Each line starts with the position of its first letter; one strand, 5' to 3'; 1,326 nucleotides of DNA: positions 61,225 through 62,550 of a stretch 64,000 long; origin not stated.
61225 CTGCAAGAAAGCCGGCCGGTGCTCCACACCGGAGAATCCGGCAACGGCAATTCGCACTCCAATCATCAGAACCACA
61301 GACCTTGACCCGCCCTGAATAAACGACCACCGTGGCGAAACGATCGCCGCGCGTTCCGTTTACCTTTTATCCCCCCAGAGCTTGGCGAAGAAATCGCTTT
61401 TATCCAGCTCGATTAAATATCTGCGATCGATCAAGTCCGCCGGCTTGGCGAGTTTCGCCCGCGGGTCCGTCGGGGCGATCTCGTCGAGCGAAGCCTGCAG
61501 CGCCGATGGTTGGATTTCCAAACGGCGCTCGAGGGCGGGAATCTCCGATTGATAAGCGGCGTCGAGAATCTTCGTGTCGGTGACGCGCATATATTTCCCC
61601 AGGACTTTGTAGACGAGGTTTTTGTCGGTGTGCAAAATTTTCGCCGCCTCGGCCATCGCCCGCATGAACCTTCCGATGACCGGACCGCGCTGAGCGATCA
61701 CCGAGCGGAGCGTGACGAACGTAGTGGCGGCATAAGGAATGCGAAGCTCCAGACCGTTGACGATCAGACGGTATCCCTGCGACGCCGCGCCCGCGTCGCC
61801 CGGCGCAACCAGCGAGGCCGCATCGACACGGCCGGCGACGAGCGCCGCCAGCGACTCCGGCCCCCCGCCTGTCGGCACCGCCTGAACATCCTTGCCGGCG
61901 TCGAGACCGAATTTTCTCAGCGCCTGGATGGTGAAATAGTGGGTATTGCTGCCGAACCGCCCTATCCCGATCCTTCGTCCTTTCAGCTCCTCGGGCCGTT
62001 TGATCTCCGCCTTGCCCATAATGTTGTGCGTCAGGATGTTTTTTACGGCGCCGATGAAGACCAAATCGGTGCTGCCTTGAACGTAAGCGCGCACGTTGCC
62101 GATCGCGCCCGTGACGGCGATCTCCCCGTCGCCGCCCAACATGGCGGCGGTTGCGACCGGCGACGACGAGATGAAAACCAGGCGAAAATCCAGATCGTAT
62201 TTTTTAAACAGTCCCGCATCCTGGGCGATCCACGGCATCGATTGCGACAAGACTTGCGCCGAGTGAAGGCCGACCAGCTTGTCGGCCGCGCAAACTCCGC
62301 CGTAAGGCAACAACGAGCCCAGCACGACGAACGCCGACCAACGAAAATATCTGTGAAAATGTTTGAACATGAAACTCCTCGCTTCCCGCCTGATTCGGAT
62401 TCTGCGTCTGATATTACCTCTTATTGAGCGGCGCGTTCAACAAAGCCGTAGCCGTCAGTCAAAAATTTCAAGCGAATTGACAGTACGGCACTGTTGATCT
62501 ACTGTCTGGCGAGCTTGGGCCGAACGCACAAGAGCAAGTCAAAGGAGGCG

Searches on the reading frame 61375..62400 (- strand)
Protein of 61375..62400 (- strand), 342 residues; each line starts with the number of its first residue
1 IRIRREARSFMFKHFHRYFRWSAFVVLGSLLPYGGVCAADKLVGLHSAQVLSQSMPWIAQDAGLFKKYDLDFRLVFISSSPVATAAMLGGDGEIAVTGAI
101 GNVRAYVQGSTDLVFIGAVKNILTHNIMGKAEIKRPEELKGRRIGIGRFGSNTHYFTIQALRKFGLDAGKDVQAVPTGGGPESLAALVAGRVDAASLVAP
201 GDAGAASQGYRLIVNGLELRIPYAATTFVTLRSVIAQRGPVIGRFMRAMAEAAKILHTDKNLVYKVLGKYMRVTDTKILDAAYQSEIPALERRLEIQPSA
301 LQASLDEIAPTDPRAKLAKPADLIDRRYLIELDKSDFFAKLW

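Call 62: search_protein_families(library=pfam, proteins=[window:61375-62400:-], max_evalue=0.001)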
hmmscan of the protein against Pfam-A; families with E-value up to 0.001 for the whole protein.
window:61375-62400:- (342 aa): 4 families
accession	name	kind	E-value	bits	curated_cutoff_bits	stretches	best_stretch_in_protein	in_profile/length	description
PF09084.16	NMT1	-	6.2e-15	56.1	20.5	1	58-256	9-209/216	NMT1/THI5 like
PF13379.11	NMT1_2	-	1.8e-09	38.2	24.7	1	58-261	23-243/252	NMT1-like family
PF12974.12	Phosphonate-bd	-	9.7e-07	28.8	27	1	66-197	25-162/242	ABC transporter, phosphonate, periplasmic substrate-binding protein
PF16868.10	NMT1_3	-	1.6e-05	25.1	27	1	111-199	80-168/289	NMT1-like family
